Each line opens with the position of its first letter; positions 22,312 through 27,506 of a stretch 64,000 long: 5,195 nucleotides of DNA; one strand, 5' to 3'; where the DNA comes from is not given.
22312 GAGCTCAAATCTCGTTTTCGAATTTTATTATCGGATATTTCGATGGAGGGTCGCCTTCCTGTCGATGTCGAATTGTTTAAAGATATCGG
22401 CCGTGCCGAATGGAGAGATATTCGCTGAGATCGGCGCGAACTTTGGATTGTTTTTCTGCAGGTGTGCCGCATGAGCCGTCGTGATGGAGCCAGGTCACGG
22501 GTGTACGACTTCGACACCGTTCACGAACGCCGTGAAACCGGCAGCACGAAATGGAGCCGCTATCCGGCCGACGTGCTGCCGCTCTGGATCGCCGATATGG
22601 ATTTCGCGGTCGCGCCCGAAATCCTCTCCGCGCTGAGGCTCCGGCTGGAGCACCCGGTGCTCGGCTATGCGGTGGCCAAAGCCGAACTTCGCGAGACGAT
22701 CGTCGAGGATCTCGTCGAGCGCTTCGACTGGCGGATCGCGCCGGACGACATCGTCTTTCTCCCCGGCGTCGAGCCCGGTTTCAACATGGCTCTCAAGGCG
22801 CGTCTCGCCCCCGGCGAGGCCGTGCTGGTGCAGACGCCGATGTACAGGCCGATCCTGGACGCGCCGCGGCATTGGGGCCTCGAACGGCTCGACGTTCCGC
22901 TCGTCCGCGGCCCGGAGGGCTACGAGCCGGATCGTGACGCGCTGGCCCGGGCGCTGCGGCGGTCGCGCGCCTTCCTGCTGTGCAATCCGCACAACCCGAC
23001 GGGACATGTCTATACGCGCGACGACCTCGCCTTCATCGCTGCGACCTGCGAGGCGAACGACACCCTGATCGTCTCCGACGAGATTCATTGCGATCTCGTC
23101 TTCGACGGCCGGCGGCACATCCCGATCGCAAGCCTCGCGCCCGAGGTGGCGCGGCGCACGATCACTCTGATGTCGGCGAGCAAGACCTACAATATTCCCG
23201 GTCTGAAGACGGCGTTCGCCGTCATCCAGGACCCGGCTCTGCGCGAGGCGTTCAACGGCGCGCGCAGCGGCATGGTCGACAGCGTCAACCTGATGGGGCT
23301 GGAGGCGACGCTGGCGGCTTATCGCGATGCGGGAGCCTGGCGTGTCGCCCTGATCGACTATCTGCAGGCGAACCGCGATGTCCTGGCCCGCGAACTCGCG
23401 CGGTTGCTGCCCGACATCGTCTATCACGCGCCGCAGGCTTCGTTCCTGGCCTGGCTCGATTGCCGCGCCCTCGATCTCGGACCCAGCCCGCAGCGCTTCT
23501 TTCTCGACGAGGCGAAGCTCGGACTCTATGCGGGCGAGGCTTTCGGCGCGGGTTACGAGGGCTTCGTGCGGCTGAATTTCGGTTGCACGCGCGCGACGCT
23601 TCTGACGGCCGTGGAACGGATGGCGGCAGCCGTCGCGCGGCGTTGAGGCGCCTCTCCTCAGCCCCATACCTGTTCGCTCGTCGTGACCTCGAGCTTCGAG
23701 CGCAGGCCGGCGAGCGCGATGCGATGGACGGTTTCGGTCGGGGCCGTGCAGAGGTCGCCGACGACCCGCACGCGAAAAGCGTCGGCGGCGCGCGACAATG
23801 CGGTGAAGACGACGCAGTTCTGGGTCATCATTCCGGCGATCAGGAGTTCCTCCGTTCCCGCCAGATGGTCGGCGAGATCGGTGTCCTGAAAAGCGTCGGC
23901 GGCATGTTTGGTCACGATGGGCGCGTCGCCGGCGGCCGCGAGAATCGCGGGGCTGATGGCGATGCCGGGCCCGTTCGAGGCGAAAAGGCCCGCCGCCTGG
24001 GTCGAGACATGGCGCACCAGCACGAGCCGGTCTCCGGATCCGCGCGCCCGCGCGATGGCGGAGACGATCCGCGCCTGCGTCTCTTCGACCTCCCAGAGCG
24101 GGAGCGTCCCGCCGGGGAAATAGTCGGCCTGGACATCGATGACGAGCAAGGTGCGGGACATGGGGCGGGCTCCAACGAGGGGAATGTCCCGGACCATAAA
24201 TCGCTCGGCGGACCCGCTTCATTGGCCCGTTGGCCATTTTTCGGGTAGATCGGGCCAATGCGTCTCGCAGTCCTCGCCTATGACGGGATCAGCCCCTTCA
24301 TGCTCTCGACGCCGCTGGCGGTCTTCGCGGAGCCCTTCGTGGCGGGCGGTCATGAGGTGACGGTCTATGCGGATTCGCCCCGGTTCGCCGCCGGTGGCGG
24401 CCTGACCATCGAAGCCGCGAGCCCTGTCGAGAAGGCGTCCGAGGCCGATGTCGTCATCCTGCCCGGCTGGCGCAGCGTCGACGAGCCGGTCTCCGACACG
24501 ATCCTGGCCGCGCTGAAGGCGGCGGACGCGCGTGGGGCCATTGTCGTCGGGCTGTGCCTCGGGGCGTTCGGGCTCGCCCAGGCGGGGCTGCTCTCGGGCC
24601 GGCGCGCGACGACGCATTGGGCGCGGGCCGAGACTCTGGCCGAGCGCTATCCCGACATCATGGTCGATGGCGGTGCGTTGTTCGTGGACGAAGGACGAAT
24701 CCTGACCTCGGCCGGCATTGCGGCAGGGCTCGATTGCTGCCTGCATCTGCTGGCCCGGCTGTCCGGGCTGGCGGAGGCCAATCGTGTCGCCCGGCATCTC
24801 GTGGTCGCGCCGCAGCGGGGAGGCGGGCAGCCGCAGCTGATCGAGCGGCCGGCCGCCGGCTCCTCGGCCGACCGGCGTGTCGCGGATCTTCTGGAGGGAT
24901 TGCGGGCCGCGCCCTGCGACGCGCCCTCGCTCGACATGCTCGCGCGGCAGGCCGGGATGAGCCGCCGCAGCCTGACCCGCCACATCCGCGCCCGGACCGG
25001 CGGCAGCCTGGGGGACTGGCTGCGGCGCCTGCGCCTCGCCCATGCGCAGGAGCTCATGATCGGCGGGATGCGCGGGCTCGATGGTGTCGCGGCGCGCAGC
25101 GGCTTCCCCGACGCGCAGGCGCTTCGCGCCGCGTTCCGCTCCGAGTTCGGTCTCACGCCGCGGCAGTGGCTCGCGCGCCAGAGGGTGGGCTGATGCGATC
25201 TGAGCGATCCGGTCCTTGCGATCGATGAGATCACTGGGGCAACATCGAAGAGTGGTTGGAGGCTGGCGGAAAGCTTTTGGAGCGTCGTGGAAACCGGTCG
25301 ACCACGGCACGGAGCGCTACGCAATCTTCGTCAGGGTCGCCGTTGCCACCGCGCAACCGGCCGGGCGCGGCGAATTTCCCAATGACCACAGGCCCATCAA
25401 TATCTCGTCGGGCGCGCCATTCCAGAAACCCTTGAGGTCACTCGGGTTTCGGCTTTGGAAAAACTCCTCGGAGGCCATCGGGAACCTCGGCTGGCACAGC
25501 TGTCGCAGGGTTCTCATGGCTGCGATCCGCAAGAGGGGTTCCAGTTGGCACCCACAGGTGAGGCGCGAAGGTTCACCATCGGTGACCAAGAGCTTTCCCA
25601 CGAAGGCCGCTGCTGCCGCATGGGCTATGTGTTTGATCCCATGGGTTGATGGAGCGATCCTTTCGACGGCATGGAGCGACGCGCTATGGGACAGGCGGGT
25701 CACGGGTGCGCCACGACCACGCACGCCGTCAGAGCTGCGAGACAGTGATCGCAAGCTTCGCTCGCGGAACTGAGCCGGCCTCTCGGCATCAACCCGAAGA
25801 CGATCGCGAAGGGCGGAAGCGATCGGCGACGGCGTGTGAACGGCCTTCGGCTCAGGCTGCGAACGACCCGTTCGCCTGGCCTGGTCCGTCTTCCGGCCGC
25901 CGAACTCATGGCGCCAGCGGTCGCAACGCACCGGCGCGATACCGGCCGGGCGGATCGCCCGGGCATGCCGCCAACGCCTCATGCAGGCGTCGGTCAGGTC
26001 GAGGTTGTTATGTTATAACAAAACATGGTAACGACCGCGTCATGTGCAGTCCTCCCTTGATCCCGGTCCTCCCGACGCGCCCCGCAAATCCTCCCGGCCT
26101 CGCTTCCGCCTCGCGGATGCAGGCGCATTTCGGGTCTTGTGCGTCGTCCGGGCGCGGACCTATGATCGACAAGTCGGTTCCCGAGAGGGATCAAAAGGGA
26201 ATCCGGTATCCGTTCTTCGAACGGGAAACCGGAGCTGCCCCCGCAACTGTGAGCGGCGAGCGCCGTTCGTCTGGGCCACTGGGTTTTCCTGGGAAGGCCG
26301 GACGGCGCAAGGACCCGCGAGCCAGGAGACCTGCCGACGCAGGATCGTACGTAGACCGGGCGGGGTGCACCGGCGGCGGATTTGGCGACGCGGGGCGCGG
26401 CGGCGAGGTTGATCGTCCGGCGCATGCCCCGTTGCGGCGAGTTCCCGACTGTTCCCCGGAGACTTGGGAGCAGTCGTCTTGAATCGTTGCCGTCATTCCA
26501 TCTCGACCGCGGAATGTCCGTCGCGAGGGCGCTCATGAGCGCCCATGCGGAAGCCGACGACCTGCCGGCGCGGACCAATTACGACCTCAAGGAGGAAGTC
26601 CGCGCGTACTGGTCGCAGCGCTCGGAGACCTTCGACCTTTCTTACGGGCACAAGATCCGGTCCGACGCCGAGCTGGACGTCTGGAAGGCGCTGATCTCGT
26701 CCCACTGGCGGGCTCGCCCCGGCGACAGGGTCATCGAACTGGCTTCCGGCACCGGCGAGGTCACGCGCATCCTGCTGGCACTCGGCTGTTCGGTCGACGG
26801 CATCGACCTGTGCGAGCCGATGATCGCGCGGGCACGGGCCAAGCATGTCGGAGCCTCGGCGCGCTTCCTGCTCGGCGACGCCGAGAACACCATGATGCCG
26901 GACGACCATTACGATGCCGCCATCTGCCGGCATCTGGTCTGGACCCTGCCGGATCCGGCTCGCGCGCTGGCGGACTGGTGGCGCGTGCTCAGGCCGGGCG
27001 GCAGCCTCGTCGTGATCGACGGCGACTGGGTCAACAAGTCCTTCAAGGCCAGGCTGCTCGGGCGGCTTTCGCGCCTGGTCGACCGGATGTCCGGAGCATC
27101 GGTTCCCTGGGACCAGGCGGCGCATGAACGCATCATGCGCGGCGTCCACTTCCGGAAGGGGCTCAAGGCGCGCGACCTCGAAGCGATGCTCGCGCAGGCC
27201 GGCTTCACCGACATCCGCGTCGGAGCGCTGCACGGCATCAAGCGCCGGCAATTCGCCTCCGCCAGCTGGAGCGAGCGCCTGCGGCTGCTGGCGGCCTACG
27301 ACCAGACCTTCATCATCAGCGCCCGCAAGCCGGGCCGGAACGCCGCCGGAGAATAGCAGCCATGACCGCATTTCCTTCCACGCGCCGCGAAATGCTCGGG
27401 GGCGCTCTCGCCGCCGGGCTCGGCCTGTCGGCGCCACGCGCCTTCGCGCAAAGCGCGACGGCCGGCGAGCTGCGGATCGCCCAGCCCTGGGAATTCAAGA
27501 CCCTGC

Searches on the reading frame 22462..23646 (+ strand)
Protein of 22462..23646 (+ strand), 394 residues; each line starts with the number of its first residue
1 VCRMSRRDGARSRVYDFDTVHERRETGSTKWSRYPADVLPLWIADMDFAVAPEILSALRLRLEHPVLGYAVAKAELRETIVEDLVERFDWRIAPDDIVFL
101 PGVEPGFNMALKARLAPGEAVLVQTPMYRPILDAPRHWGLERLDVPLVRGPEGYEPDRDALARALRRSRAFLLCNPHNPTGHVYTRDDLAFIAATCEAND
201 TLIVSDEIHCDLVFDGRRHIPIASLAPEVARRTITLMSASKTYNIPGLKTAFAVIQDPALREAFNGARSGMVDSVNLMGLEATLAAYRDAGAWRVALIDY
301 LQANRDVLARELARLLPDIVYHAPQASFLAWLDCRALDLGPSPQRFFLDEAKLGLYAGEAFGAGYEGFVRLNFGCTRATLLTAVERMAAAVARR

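Call 5: search_protein_families(library=pfam, proteins=[window:22462-23646:+])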
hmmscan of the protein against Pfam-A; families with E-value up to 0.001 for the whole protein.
window:22462-23646:+ (394 aa): 1 family
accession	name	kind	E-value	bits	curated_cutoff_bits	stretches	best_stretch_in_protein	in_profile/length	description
PF00155.27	Aminotran_1_2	-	1.9e-36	126.4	19.7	1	45-386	10-360/361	Aminotransferase class I and II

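Call 31: search_protein_families(library=ncbifam, max_evalue=0.00001, proteins=[window:22462-23646:+])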
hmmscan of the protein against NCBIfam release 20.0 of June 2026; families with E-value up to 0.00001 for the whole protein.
window:22462-23646:+ (394 aa): 57 families (the best 25 are shown)
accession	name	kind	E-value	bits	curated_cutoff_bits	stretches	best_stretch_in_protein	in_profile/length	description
TIGR04350.1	C_S_lyase_PatB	subfamily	3.3e-123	411.4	340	1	17-391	1-383/384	PatB family C-S lyase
NF041364.1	GntC_guanitoxin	equivalog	2.9e-41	141.5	415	1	74-388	40-354/356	guanitoxin biosynthesis PLP-dependent (S)-gamma-hydroxy-L-arginine cyclodehydratase GntC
NF004770.0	PRK06108.1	subfamily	3.6e-40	138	422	1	36-393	36-394/396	pyridoxal phosphate-dependent aminotransferase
NF005855.0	PRK07777.1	equivalog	2.4e-36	125.9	553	1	72-340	66-332/391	pyridoxal phosphate-dependent aminotransferase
NF006488.0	PRK08912.1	equivalog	6.1e-31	107.7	498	1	74-392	66-385/387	aminotransferase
NF006229.0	PRK08361.1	equivalog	6.2e-31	107.8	624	1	36-392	33-389/391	aspartate aminotransferase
NF052290.2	MocR_like_YczR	exception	1.3e-29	103.2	487.4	1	73-390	143-457/458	MocR-like transcription factor YczR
NF041091.1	asp_aminotase_Arch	equivalog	3.1e-28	98.7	550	1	36-389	27-373/376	aspartate aminotransferase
NF006756.0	PRK09276.1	subfamily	5.7e-28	97.9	507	1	35-389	30-384/387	LL-diaminopimelate aminotransferase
TIGR03540.1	DapC_direct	equivalog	2.2e-26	92.7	593.25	1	35-388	28-381/383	LL-diaminopimelate aminotransferase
TIGR01265.1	tyr_nico_aTase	subfamily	2.7e-26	92.5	292.45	1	73-392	75-400/403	tyrosine/nicotianamine family aminotransferase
NF005744.0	PRK07568.1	subfamily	3.5e-26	91.9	389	1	61-329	54-321/398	pyridoxal phosphate-dependent aminotransferase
NF005816.0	PRK07682.1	equivalog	1.6e-25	89.5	620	1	38-392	31-384/390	aminotransferase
NF006569.0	PRK09082.1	subfamily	1.7e-25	89.9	420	1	47-314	41-308/386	methionine aminotransferase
NF005732.0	PRK07550.1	equivalog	5.9e-24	84.8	366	1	71-389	70-386/389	aminotransferase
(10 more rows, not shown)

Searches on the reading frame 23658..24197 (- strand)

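Call 31: search_protein_families(library=ncbifam, max_evalue=0.00001, proteins=[window:23658-24197:-])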
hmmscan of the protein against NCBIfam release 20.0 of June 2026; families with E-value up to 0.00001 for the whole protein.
window:23658-24197:- (179 aa): 2 families
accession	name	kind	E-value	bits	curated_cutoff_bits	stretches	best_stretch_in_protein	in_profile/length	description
NF008623.0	PRK11609.1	equivalog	1.1e-07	31.9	174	0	104-151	130-179/213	bifunctional nicotinamidase/pyrazinamidase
NF041461.1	C_hydro_YcaC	equivalog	2.8e-07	30.2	310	1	75-161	59-148/201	isochorismate family cysteine hydrolase YcaC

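Call 32: search_protein_families(library=pfam, max_evalue=0.01, proteins=[window:23658-24197:-])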
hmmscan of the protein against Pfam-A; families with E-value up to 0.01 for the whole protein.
window:23658-24197:- (179 aa): 1 family
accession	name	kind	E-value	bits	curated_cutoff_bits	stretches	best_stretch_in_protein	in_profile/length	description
PF00857.26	Isochorismatase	-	3.8e-24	86.1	27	1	17-176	3-175/175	Isochorismatase domain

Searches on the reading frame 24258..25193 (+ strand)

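Call 31: search_protein_families(library=ncbifam, max_evalue=0.00001, proteins=[window:24258-25193:+])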
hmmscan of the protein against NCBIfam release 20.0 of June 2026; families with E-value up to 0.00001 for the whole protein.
window:24258-25193:+ (311 aa): 10 families
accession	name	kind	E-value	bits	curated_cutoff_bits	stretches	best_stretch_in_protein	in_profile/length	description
NF006902.0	PRK09393.1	equivalog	3.1e-83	279.6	425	1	3-306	13-320/327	transcriptional regulator FtrA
NF052371.1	TransRegGbdRPseu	equivalog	5.3e-25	88.2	480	1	36-303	56-322/365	choline metabolism transcriptional regulator GbdR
NF010025.2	PRK13500.1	equivalog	2.1e-12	47.2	525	1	210-309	180-279/282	HTH-type transcriptional activator RhaR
NF010026.0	PRK13501.1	equivalog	9.6e-12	44.6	363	1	228-307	198-277/290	HTH-type transcriptional activator RhaR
NF010028.0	PRK13503.1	equivalog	4.3e-10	39.5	288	1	201-304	166-269/278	HTH-type transcriptional activator RhaS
NF010027.0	PRK13502.1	equivalog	1.7e-09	37.5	384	1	222-305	192-275/282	HTH-type transcriptional activator RhaR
NF049968.1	QhpR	equivalog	2.8e-08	33.2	250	1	219-304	199-283/284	AraC-like transcriptional regulator QhpR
NF007584.0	PRK10219.1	equivalog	2.6e-07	30.9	174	1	223-304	22-103/107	superoxide response transcriptional regulator SoxS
TIGR01383.1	not_thiJ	equivalog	2.8e-07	30.4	131.25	1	46-178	45-178/180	DJ-1 family glyoxalase III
NF007243.0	PRK09685.1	equivalog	3.5e-06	26.6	199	1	226-307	219-301/303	transcriptional regulator FeaR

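Call 32: search_protein_families(library=pfam, max_evalue=0.01, proteins=[window:24258-25193:+])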
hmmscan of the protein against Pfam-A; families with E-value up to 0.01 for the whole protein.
window:24258-25193:+ (311 aa): 3 families
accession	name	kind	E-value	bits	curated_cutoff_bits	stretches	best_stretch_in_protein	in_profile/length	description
PF12833.13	HTH_18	-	3.6e-19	69.3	33.6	1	228-306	1-79/80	Helix-turn-helix domain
PF01965.30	DJ-1_PfpI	-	2.9e-16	60.2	26.6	1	2-166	2-164/165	DJ-1/PfpI family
PF00165.29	HTH_AraC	-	4.1e-09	36.8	26.6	1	277-305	14-41/42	Bacterial regulatory helix-turn-helix proteins, AraC family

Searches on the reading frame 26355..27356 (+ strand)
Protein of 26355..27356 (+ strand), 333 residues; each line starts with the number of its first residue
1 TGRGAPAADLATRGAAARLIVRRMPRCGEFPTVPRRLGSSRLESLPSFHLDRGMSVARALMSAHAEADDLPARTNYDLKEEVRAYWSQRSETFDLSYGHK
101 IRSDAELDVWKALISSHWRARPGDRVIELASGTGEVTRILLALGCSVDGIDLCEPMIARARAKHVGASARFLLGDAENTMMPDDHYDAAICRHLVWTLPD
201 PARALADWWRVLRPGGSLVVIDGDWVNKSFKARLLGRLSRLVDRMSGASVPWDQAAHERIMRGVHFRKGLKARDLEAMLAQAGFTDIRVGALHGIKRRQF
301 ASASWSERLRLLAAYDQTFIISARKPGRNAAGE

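Call 32: search_protein_families(library=pfam, max_evalue=0.01, proteins=[window:26355-27356:+])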
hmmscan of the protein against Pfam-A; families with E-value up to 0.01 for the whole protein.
window:26355-27356:+ (333 aa): 6 families
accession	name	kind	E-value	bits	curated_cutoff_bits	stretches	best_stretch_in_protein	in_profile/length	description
PF08241.18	Methyltransf_11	-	3.7e-21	76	21.2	1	128-220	2-95/95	Methyltransferase domain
PF13649.12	Methyltransf_25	-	5e-18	66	27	1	126-216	1-97/97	Methyltransferase domain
PF13489.12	Methyltransf_23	-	7.1e-14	52.3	27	1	120-287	20-162/164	Methyltransferase domain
PF01209.24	Ubie_methyltran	-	4.2e-12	46.3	20.1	1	108-224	33-155/233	ubiE/COQ5 methyltransferase family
PF08242.18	Methyltransf_12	-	6.3e-11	43.3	30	1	128-218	2-98/98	Methyltransferase domain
PF13847.12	Methyltransf_31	-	4.8e-10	39.7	27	1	122-224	3-113/145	Methyltransferase domain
